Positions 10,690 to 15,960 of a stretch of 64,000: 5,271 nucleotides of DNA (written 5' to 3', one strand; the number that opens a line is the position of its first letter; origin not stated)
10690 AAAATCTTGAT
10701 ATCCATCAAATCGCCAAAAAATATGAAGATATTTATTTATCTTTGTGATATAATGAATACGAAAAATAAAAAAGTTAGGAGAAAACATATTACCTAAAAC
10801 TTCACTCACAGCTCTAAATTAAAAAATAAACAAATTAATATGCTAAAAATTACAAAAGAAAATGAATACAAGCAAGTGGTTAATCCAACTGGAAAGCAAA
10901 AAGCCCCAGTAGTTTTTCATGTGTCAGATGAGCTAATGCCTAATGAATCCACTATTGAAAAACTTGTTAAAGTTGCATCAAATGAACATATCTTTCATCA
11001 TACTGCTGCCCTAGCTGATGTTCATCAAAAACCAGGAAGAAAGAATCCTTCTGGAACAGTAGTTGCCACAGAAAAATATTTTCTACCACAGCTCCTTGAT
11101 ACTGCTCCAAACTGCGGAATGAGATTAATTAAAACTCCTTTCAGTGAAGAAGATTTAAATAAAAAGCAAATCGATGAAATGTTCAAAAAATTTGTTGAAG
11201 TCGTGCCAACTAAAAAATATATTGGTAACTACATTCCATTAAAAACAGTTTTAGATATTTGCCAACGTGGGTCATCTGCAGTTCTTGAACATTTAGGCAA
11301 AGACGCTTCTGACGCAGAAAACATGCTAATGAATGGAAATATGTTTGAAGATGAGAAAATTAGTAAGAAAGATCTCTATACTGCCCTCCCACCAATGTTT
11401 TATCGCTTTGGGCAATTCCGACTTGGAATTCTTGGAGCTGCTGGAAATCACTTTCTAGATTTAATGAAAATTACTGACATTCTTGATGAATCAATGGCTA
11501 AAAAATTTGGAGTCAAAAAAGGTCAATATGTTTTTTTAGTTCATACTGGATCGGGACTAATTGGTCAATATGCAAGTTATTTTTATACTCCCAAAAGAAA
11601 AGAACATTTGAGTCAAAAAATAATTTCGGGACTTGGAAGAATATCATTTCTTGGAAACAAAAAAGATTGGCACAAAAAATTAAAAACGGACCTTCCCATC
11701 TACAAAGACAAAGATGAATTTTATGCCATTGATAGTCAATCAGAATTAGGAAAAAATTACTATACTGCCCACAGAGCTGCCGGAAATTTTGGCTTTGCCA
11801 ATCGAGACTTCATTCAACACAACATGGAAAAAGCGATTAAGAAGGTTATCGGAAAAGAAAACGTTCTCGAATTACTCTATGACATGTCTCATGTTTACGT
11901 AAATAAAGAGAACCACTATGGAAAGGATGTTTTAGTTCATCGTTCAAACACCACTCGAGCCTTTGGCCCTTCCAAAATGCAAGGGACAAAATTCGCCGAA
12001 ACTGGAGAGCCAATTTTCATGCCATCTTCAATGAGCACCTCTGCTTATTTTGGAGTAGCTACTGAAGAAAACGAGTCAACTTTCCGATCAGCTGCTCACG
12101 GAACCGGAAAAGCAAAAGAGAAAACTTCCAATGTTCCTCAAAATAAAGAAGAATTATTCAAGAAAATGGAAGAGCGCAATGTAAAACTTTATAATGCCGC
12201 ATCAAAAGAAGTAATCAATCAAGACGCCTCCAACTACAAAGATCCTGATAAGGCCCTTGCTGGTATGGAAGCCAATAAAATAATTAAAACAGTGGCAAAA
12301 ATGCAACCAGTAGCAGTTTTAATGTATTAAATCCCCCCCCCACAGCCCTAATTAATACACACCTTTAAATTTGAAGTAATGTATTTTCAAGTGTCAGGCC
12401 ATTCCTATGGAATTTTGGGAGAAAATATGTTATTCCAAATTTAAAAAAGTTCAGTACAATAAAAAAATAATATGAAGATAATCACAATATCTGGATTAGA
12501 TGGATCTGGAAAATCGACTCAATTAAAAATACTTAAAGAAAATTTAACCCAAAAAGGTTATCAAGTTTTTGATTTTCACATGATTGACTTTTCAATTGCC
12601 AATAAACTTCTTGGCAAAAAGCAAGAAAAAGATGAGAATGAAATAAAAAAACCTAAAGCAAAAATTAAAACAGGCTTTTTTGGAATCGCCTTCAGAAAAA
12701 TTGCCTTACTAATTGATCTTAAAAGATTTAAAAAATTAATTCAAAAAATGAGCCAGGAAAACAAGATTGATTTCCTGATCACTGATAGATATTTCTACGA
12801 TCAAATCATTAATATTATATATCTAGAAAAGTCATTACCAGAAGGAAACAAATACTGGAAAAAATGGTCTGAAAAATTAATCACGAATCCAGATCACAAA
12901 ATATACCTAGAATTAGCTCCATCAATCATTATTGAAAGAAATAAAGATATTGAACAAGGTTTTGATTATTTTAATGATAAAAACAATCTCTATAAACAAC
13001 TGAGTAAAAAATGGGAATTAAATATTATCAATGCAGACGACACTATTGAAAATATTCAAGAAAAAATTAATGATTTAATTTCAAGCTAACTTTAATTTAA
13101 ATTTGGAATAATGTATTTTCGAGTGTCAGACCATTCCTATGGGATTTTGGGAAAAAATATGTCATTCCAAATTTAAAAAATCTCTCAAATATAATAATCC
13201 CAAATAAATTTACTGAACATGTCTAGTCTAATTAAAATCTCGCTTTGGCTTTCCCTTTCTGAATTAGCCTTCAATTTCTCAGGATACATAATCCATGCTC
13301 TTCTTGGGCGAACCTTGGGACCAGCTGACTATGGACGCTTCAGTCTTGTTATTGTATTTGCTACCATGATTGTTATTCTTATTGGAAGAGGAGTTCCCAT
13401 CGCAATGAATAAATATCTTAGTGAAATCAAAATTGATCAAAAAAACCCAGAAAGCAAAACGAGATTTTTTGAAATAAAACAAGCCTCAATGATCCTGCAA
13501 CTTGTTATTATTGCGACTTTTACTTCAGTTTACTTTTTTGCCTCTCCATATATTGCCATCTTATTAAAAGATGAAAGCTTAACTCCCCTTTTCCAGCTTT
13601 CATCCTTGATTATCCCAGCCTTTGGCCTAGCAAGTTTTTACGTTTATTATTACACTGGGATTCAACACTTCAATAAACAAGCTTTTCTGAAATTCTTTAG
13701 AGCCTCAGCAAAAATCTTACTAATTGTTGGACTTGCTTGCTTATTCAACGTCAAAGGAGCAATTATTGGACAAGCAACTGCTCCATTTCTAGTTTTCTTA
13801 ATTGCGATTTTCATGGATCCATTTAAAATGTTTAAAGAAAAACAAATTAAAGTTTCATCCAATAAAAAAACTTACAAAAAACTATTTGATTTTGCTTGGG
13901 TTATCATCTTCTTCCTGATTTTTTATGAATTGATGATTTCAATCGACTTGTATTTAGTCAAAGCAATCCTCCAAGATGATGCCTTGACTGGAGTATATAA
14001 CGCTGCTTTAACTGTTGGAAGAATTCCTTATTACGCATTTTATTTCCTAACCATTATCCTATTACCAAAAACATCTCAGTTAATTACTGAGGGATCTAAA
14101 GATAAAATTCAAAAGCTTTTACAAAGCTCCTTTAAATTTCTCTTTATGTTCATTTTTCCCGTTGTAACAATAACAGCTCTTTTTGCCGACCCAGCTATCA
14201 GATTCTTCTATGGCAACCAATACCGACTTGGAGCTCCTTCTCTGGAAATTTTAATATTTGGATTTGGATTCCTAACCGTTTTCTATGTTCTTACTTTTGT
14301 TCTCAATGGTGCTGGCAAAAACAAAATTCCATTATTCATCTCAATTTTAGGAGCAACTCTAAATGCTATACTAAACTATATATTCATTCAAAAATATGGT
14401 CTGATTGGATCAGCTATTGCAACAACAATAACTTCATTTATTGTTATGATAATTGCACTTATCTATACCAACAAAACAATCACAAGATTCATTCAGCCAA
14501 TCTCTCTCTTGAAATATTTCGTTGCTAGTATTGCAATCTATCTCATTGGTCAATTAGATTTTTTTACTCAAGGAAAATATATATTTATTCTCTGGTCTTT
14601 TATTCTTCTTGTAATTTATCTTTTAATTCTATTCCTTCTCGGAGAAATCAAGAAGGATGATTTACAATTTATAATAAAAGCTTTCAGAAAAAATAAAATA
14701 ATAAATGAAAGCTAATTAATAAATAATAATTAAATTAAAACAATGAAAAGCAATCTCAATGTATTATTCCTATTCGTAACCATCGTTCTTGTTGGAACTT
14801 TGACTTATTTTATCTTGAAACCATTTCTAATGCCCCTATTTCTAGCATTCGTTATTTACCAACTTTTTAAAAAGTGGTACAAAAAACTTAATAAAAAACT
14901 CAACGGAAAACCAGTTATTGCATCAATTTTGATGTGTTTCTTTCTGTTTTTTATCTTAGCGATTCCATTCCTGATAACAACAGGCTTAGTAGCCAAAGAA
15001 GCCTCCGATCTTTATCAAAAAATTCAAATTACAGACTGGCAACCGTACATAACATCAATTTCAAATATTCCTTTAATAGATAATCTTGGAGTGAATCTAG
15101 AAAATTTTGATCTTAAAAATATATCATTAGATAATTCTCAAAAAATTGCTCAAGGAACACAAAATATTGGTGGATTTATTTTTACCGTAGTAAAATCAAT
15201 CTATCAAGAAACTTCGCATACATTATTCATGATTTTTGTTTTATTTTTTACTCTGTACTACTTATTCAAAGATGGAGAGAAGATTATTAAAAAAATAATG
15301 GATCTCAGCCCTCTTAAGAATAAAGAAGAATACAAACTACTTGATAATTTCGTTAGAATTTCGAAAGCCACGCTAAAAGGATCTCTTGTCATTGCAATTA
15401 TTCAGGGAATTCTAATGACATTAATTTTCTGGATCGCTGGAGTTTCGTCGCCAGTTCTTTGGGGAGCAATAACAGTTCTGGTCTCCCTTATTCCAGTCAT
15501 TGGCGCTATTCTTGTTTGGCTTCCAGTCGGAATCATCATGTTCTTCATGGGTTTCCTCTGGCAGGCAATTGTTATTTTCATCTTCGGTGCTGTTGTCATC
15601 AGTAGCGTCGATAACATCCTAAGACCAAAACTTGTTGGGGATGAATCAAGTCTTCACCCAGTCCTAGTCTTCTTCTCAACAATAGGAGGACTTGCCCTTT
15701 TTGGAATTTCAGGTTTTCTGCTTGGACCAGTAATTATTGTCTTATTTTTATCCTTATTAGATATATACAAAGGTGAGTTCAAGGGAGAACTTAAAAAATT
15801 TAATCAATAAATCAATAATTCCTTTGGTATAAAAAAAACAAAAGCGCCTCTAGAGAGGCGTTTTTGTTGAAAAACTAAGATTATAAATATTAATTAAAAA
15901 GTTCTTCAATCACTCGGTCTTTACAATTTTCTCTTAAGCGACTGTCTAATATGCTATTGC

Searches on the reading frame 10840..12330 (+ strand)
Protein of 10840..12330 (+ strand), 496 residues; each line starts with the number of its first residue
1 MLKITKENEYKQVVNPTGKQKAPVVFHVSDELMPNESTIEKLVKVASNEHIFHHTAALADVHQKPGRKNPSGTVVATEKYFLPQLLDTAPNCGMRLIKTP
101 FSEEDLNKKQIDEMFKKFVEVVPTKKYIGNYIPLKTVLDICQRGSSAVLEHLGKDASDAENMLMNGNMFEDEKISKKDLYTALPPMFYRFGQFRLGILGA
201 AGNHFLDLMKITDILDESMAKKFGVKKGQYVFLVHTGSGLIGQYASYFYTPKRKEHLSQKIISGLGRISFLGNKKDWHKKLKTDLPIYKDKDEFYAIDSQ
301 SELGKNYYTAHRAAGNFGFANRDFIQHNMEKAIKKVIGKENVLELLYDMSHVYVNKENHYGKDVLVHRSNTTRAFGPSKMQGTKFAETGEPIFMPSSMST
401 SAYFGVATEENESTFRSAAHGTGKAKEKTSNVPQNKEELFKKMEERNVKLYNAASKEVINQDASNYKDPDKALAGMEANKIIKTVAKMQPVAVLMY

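Call 59: search_protein_families(library=pfam, proteins=[window:10840-12330:+], max_evalue=0.001)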
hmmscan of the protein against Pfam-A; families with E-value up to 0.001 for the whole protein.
window:10840-12330:+ (496 aa): 1 family
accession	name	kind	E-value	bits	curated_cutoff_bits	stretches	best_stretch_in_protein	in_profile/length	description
PF01139.22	RtcB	-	2.8e-68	231.5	27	1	42-494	2-424/426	tRNA-splicing ligase RtcB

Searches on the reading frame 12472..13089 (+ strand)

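Call 60: search_protein_families(library=pfam, proteins=[window:12472-13089:+], max_evalue=0.001)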
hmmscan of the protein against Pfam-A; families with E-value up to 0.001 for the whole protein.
window:12472-13089:+ (205 aa): 4 families
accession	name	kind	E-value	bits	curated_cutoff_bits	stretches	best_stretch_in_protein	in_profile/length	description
PF02223.23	Thymidylate_kin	-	1.2e-13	51.6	27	1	6-199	1-185/185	Thymidylate kinase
PF13207.12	AAA_17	-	0.0001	23.1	27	0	8-35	2-26/136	AAA domain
PF01712.25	dNK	-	0.00051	20.3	27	1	4-203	1-195/203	Deoxynucleoside kinase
PF13238.12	AAA_18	-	0.00053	20.9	29.4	0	4-57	1-50/128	AAA domain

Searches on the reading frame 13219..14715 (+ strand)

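Call 60: search_protein_families(library=pfam, proteins=[window:13219-14715:+], max_evalue=0.001)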
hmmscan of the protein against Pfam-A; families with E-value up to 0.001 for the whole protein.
window:13219-14715:+ (498 aa): 4 families
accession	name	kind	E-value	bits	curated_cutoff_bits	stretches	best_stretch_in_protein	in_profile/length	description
PF01943.22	Polysacc_synt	-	1.3e-18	67.8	28.2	1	8-284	5-269/274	Polysaccharide biosynthesis protein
PF13440.11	Polysacc_synt_3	-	7.6e-17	61.9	23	1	28-336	1-289/293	Polysaccharide biosynthesis protein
PF03023.19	MurJ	-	5.9e-11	42.1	27.4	1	74-462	45-443/451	Lipid II flippase MurJ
PF01554.23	MatE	-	2.7e-10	40.6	24.9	1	230-388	3-161/161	MatE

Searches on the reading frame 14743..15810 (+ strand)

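Call 60: search_protein_families(library=pfam, proteins=[window:14743-15810:+], max_evalue=0.001)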
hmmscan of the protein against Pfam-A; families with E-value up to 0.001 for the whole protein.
window:14743-15810:+ (355 aa): 1 family
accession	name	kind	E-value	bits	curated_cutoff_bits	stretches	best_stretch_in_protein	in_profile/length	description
PF01594.21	AI-2E_transport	-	5.1e-53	180.8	34.3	1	9-342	2-326/327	AI-2E family transporter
